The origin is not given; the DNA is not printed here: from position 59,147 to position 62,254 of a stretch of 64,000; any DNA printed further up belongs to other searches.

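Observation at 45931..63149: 17-kb single-strand locus of secreted, mostly non-classical glycan-active proteins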

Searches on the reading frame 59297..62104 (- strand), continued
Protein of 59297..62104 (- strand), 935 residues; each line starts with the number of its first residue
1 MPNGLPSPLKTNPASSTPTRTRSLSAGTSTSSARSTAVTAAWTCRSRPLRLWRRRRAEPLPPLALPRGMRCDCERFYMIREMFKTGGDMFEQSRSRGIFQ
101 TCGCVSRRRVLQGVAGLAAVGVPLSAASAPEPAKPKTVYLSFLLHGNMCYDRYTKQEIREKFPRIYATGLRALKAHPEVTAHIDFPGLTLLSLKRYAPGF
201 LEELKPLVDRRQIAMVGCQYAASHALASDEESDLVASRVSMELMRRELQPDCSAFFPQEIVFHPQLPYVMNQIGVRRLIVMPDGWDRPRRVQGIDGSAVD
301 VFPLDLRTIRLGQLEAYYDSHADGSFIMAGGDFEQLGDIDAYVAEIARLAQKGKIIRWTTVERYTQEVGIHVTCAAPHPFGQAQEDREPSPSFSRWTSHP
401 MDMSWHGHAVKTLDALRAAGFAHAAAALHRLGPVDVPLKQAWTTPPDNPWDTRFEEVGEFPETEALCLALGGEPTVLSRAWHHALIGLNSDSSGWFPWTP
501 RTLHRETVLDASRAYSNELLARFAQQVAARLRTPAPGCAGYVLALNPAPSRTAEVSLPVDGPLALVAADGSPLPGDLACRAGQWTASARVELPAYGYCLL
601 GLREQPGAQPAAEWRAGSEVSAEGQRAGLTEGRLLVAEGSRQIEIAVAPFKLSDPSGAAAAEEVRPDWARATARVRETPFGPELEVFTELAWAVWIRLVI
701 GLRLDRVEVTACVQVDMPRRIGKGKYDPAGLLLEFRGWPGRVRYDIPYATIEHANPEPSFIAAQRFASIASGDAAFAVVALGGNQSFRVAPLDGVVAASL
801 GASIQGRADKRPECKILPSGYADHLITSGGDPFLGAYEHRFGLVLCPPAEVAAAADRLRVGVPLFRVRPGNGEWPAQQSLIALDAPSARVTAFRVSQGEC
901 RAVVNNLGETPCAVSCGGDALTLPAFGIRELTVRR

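Call 44: predict_structure(alignment_id=A2)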
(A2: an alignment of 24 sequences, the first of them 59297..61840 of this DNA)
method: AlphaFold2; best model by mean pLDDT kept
length: 847 residues; sequences in the alignment: 24
mean_pLDDT: 85.3   pTM: 0.86
mean pLDDT of the five models: 85.3, 85.0, 84.8, 81.7, 80.3
residues with pLDDT >= 90: 431; 70-90: 325; 50-70: 44; < 50: 47
segments of 3 or more residues with pLDDT < 50: 1-19, 25-44, 134-139
pLDDT, mean of each block of 10 residues (from residue 1): 28 37 47 34 65 80 69 85 90 88 87 91 91 54 81 90 86 81 91 86 93 85 86 92 66 90 94 93 92 81 82 80 90 96 93 90 83 89 89 89 56 82 95 98 85 95 93 93 90 91 95 88 87 95 94 94 89 92 95 95 94 95 94 86 96 91 92 92 92 87 97 79 78 76 83 92 88 93 93 89 87 91 88 90 87
secondary structure, 60 per line:
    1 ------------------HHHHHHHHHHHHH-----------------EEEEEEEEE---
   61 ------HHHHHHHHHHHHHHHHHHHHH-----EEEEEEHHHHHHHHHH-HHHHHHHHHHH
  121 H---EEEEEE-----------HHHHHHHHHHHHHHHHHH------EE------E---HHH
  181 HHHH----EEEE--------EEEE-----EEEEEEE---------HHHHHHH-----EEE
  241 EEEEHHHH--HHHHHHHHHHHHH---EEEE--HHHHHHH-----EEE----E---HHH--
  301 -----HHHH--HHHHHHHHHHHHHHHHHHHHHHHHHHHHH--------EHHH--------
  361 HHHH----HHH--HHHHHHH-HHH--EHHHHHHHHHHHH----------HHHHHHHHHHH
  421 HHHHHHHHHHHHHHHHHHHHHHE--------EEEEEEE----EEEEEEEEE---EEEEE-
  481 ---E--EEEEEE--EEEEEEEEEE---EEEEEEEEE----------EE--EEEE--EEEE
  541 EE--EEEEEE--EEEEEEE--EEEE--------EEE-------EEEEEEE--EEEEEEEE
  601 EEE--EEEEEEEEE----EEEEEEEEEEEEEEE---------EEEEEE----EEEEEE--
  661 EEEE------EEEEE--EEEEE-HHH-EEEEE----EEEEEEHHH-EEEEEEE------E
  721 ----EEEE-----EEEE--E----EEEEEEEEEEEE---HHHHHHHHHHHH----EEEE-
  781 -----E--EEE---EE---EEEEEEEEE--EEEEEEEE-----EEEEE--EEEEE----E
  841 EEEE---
elements in order (helices of 4 or more, strands of 3 or more residues): H19-31 E49-57 H67-87 E93-98 H99-108 H110-121 E125-130 H142-159 H178-184 E189-192 E201-204 E210-216 H226-232 E238-244 H245-248 H251-263 E267-270 H273-279 E285-287 H306-309 H312-340 H361-364 H374-380 H388-399 H410-442 E452-458 E463-471 E475-479 E487-492 E495-504 E508-516 E531-534 E537-542 E545-550 E553-559 E562-565 E574-576 E584-590 E593-603 E606-614 E619-633 E643-648 E653-658 E661-664 E671-675 E678-682 E688-692 E697-702 E707-713 E725-728 E734-737 E745-756 H760-771 E776-779 E789-791 E800-808 E811-818 E824-828 E831-835 E840-844

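Call 47: fold_search(model_id=the predicted structure, library=pdb)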
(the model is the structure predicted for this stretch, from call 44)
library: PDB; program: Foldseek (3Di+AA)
matches with E <= 10: 881; with E <= 0.001: 63
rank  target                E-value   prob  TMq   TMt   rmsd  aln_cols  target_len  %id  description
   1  2wyi_B                3.9e-26  1.00  0.66  0.62   7.6       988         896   13  Structure of the Streptococcus pyogenes family GH38 alpha-mannosidase complexed with swainsonine (released 2010-02-16)
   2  2wyi_A                5.5e-26  1.00  0.66  0.63   7.1       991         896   13  Structure of the Streptococcus pyogenes family GH38 alpha-mannosidase complexed with swainsonine (released 2010-02-16)
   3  2wyh_B                6.1e-26  1.00  0.65  0.62   7.8       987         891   12  Structure of the Streptococcus pyogenes family GH38 alpha-mannosidase (released 2010-02-16)
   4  5kbp_A                2.6e-25  1.00  0.63  0.61   8.1       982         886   12  The crystal structure of an alpha-mannosidase from Enterococcus faecalis V583 (released 2016-07-13)
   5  5kbp_B                3.1e-25  1.00  0.64  0.62   7.8       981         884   12  The crystal structure of an alpha-mannosidase from Enterococcus faecalis V583 (released 2016-07-13)
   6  2wyh_A                3.9e-25  1.00  0.65  0.62   7.6       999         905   12  Structure of the Streptococcus pyogenes family GH38 alpha-mannosidase (released 2010-02-16)
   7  6rrn                  1.5e-24  1.00  0.59  0.52   8.4       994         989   12  GOLGI ALPHA-MANNOSIDASE II in complex with pentyl 2,5-dideoxy-2,5-imino-D-talo-hexonamide (released 2020-07-08)
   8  6rrh                  1.6e-24  1.00  0.62  0.54   8.8      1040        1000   11  GOLGI ALPHA-MANNOSIDASE II (released 2020-07-08)
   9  6rry                  2.5e-24  1.00  0.60  0.52   8.5       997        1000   12  GOLGI ALPHA-MANNOSIDASE II in complex with (2S,3R)-2-(Hydroxymethyl)-1,2,3,6-tetrahydro-3-pyridinol (released 2020-07-08)
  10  6rrx                  5.7e-24  1.00  0.60  0.52   8.4       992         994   11  GOLGI ALPHA-MANNOSIDASE II in complex with (2S,3R)-2-(Hydroxymethyl)-3-piperidinol (released 2020-07-08)
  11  6rrw                  5.7e-24  1.00  0.59  0.51   8.8      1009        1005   11  GOLGI ALPHA-MANNOSIDASE II in complex with (2R,3R,4R,5S)-1-(5-{[4-(3,4-Dihydro-2H-1,5-benzodioxepin-7-yl)benzyl]oxy}pent (released 2020-07-08)
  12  3bud                  7.3e-24  1.00  0.60  0.51   9.0      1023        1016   11  Golgi mannosidase II D204A catalytic nucleophile mutant with an empty active site (released 2008-07-01)
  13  6rpc                  7.7e-24  1.00  0.59  0.51   8.8      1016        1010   11  GOLGI ALPHA-MANNOSIDASE II (released 2020-07-08)
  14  6rrj                  8.1e-24  1.00  0.59  0.51   8.7      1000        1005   11  GOLGI ALPHA-MANNOSIDASE II in complex with 5-(Adamantan-1yl-methoxy)-pentyl 2,5-dideoxy-2,5-imino-D-talo-hexonamide (released 2020-07-08)
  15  9ftq                  9.3e-24  1.00  0.60  0.52   8.7      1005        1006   12  Drosophila golgi alpha-mannosidase II (dGMII) in complex with swainsonine-configured alkyl indolizidine (released 2024-10-09)
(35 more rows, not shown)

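Call 68: search_protein_representatives(alignment_id=A2)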
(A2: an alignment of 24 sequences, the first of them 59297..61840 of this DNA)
Query: 24 sequences, 799 profile positions. Proteins with E-value up to 0.001 (for the whole library): 177; up to 1e-10: 82; up to 1e-30: 48. The best 150 are listed.
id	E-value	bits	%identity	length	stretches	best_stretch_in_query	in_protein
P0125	0.0e+00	1268.5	-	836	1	1-798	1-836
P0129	0.0e+00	1124.6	-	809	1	1-798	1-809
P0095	6.1e-264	894.4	-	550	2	2-304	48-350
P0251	3.4e-230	782.8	-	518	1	298-797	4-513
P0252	1.1e-199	681.9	-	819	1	2-788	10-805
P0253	1.9e-172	591.8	-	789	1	2-795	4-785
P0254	5.6e-168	577.0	-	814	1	2-798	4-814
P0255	1.7e-155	535.7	-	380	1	422-798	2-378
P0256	1.0e-148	513.3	-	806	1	1-781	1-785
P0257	1.1e-145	503.3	-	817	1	1-798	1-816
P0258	2.3e-142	492.3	-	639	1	176-798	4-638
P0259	1.4e-137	476.5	-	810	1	1-790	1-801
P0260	1.8e-136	472.8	-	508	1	2-502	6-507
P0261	9.3e-136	470.4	-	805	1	1-782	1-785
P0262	2.1e-130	452.7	-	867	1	2-795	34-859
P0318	1.9e-13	65.9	-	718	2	3-151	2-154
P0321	2.4e-13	65.6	-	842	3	56-143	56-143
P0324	4.4e-13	64.7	-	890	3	49-170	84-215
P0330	2.2e-10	55.8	-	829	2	39-141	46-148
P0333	5.7e-10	54.4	-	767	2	36-152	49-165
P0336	1.2e-09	53.3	-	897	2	47-151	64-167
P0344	2.6e-09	52.3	-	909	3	38-169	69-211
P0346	7.9e-09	50.6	-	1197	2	65-237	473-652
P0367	1.2e-06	43.5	-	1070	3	55-151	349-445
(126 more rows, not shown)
